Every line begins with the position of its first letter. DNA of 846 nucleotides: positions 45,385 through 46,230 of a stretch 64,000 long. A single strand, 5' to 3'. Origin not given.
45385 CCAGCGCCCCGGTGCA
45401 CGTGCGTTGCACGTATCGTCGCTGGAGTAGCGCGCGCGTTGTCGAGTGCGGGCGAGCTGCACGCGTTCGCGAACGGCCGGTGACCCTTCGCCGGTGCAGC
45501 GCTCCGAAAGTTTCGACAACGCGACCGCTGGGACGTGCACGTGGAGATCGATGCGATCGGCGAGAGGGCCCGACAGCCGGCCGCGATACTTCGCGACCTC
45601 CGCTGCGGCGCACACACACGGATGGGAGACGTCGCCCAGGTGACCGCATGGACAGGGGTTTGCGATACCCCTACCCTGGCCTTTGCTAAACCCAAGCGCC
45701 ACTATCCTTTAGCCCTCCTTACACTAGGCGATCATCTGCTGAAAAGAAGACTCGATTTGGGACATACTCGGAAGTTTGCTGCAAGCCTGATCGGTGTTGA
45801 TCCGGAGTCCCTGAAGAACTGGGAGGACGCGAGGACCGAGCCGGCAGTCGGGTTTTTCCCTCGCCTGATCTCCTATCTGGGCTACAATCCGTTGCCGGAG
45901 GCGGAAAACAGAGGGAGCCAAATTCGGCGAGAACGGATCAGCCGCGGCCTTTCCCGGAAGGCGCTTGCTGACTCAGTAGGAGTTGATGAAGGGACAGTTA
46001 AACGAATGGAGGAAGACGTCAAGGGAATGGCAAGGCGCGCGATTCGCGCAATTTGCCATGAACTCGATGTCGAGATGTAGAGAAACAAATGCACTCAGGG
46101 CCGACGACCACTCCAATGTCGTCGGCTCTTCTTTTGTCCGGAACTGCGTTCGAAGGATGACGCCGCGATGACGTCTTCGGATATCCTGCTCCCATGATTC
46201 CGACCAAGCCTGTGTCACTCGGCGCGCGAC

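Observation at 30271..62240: Two independent gene-end replacement insertions without recombinase genes in one 64-kb window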

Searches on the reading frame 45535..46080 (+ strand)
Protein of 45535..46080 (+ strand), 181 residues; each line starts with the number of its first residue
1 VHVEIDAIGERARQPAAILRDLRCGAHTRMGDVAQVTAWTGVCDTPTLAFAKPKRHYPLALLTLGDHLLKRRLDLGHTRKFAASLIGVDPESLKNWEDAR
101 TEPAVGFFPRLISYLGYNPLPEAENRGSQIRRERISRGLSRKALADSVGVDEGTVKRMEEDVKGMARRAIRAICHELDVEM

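Call 7: search_protein_families(library=pfam, proteins=[window:45535-46080:+], max_evalue=0.01)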
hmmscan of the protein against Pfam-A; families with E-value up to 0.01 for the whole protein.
window:45535-46080:+ (181 aa): 7 families
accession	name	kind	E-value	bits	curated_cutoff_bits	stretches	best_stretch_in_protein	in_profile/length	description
PF13560.12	HTH_31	-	6.8e-12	46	27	2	127-175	3-52/64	Helix-turn-helix domain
PF01381.28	HTH_3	-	3.1e-11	43.6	23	2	130-167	1-38/55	Helix-turn-helix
PF12844.13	HTH_19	-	0.00013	22.3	30.2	0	127-179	1-53/64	Helix-turn-helix domain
PF13413.12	HTH_25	-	0.00016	21.8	24.6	1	130-161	2-33/62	Helix-turn-helix domain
PF13443.12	HTH_26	-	0.00064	20.4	22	1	130-180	2-53/63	Cro/C1-type HTH DNA-binding domain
PF13542.12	HTH_Tnp_ISL3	-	0.0011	18.9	27.4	0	137-158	26-46/51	Helix-turn-helix domain of transposase family ISL3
PF13545.12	HTH_Crp_2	-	0.0017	18.7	27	0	110-158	2-42/70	Crp-like helix-turn-helix domain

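Call 10: find_homologous_proteins(query=window:45622-46077:+, max_evalue=0.00001)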
Query seq(152 aa) (152 aa): 60 proteins with E <= 0.00001 among 96 candidates.
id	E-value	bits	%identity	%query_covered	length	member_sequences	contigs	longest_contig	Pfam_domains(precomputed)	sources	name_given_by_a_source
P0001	5.3e-96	337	100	100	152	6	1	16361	PF01381.29,PF13560.13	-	-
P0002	9.4e-96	336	100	100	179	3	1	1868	PF01381.29,PF13560.13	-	-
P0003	5.0e-77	275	90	91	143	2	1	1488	PF01381.29,PF13560.13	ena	-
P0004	1.3e-76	274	88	91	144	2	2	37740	PF12844.14,PF13413.13,PF01381.29,PF13560.13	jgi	jgi:transcriptional regulator with XRE-family HTH domain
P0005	1.8e-75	270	86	91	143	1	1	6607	PF12844.14,PF13413.13,PF01381.29,PF13560.13,PF13443.13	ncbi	ncbi:MAG: helix-turn-helix domain-containing protein [bacterium]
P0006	1.5e-74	267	88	91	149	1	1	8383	PF12844.14,PF01381.29,PF13560.13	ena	-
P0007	4.2e-74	265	86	91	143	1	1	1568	PF12844.14,PF01381.29,PF13560.13,PF13443.13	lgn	-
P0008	8.2e-74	265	86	92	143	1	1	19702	PF12844.14,PF01381.29,PF13560.13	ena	-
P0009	9.4e-74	264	83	91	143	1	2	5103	PF12844.14,PF01381.29,PF13560.13,PF13443.13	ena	-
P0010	5.5e-73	262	83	91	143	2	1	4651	PF12844.14,PF01381.29,PF13560.13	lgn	-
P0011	5.6e-73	262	85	91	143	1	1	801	PF01381.29,PF13560.13,PF13443.13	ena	-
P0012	6.1e-73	262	86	91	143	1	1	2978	PF01381.29,PF13560.13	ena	-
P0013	1.9e-72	260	87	91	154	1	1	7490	PF13560.13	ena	-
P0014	9.9e-69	248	80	91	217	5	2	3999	PF12844.14,PF01381.29,PF24250.2,PF13560.13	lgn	-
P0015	7.5e-68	245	79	93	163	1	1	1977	PF12844.14,PF01381.29,PF24250.2,PF13560.13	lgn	-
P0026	1.0e-40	157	60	90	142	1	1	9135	PF12844.14,PF01381.29,PF13560.13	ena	-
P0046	5.8e-22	96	44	84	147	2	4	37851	PF01381.29,PF13560.13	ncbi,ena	-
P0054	1.7e-16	79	44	57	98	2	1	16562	PF01381.29,PF13560.13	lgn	-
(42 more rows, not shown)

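Call 11: find_encoding_contigs(protein=P0004, flank=10000, max_places=4)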
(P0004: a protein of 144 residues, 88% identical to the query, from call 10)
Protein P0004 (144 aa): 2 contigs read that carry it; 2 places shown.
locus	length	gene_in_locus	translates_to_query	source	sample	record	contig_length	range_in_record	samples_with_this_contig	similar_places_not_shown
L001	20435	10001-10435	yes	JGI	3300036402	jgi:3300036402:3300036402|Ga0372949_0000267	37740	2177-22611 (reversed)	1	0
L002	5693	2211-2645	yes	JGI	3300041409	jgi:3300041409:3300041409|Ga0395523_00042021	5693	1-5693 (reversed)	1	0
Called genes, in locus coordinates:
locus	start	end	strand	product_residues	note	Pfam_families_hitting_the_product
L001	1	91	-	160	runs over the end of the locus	-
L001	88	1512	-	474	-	PF00072:Response_reg, PF00158:Sigma54_activat, PF14532:Sigma54_activ_2, PF07728:AAA_5 (weak), PF00004:AAA, PF25601:AAA_lid_14, PF02954:HTH_8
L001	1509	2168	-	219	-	-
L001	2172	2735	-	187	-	PF02834:LigT_PEase, PF13563:2_5_RNA_ligase2, PF02834:LigT_PEase (weak)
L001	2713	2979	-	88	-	-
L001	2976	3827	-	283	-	PF02540:NAD_synthase (weak)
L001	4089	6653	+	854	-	PF00930:DPPIV_N, PF00326:Peptidase_S9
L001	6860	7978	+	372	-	PF00072:Response_reg, PF13487:HD_5, PF01966:HD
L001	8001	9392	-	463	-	PF00561:Abhydrolase_1 (weak), PF02089:Palm_thioest (weak), PF24096:DUF7379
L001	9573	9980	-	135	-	PF01078:Mg_chelatase, PF13335:Mg_chelatase_C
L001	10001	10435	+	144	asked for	PF12844:HTH_19 (faint), PF01381:HTH_3 (weak), PF13413:HTH_25 (faint), PF13560:HTH_31 (weak), PF01381:HTH_3 (weak)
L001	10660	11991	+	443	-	PF11918:Peptidase_S41_N, PF03572:Peptidase_S41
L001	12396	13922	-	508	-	PF13541:ChlI, PF05496:RuvB_N (faint), PF00158:Sigma54_activat (faint), PF01078:Mg_chelatase, PF07728:AAA_5 (weak), PF00493:MCM (weak), PF13335:Mg_chelatase_C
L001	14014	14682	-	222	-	PF15956:DUF4760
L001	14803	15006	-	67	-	-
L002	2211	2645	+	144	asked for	PF12844:HTH_19 (faint), PF01381:HTH_3 (weak), PF13413:HTH_25 (faint), PF13560:HTH_31 (weak), PF01381:HTH_3 (weak)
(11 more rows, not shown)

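Call 12: find_encoding_contigs(protein=P0008, flank=10000, max_places=4)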
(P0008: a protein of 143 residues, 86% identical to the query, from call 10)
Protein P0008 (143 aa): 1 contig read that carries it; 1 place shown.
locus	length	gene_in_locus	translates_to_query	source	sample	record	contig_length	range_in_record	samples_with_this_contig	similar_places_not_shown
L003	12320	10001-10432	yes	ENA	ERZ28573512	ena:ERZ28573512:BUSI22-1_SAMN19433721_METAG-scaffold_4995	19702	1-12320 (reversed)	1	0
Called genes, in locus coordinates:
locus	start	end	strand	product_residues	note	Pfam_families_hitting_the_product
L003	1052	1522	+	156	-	-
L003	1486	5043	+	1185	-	PF08448:PAS_4, PF00512:HisKA, PF02518:HATPase_c, PF00072:Response_reg, PF08447:PAS_3, PF08448:PAS_4, PF00512:HisKA, PF02518:HATPase_c, +5 more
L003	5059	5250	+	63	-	PF00665:rve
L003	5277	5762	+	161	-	-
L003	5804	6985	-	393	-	-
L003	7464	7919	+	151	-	PF19671:DUF6174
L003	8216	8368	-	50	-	-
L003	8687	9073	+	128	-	-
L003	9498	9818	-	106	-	PF13335:Mg_chelatase_C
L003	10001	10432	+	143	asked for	PF01381:HTH_3 (faint), PF12844:HTH_19 (faint), PF13560:HTH_31 (weak)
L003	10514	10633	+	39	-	-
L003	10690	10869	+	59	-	-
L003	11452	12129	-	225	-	PF01209:Ubie_methyltran, PF13489:Methyltransf_23, PF24675:NpmA (weak), PF13649:Methyltransf_25, PF13847:Methyltransf_31, PF08241:Methyltransf_11, PF08242:Methyltransf_12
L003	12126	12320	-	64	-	?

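Call 14: find_encoding_contigs(protein=P0046, flank=10000, max_places=4)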
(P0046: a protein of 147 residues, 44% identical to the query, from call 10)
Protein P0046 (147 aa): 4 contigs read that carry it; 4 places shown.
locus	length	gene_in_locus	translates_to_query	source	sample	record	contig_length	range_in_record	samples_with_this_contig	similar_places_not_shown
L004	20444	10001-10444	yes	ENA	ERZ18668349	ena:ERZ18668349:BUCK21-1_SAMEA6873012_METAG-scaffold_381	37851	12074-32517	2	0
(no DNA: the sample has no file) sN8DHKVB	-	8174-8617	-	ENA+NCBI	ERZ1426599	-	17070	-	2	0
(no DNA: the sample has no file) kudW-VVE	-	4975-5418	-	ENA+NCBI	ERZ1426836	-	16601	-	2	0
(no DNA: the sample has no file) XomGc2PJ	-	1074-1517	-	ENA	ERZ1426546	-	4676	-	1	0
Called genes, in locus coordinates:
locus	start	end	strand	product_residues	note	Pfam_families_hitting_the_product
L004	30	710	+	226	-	PF00753:Lactamase_B, PF13483:Lactamase_B_3, PF12706:Lactamase_B_2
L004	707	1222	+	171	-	-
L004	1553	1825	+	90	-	-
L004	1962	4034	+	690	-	PF00676:E1_dh, PF02779:Transket_pyr, PF02780:Transketolase_C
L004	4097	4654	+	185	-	PF08282:Hydrolase_3 (weak)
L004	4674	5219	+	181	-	PF06835:LptC (weak)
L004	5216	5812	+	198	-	PF03968:LptD_N (weak)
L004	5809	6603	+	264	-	PF00005:ABC_tran, PF13304:AAA_21 (faint)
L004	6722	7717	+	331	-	PF02603:Hpr_kinase_N, PF07475:Hpr_kinase_C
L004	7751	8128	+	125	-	-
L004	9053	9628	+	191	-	-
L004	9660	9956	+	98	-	PF00239:Resolvase (weak)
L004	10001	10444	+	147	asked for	PF01381:HTH_3 (weak), PF13560:HTH_31 (weak), PF01381:HTH_3 (weak)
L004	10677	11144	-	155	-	PF10604:Polyketide_cyc2 (weak), PF03364:Polyketide_cyc (weak)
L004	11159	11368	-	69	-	-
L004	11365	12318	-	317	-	PF00376:MerR, PF13411:MerR_1, PF02607:B12-binding_2 (weak), PF02310:B12-binding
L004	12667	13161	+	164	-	PF02469:Fasciclin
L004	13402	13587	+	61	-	-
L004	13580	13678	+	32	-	-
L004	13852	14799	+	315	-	PF03851:UvdE, PF01261:AP_endonuc_2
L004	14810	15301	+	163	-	PF03073:TspO_MBR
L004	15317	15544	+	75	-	-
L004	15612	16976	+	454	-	PF25917:BSH_RND, PF25973:BSH_CzcB (faint), PF25885:HH_EMRA (weak), PF25876:HH_MFP_RND, PF25954:Beta-barrel_RND_2, PF25990:Beta-barrel_YknX, PF26002:Beta-barrel_AprE (weak), PF25975:CzcB_C (weak), +1 more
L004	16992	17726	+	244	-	PF02463:SMC_N (faint), PF00005:ABC_tran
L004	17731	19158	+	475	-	PF12704:MacB_PCD, PF02687:FtsX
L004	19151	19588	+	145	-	PF05635:23S_rRNA_IVP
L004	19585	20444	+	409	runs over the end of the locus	PF12704:MacB_PCD, PF02687:FtsX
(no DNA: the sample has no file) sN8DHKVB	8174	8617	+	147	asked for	PF01381:HTH_3 (weak), PF13560:HTH_31 (weak), PF01381:HTH_3 (weak)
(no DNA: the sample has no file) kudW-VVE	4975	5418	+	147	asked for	PF01381:HTH_3 (weak), PF13560:HTH_31 (weak), PF01381:HTH_3 (weak)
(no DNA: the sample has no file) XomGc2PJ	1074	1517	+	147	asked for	PF01381:HTH_3 (weak), PF13560:HTH_31 (weak), PF01381:HTH_3 (weak)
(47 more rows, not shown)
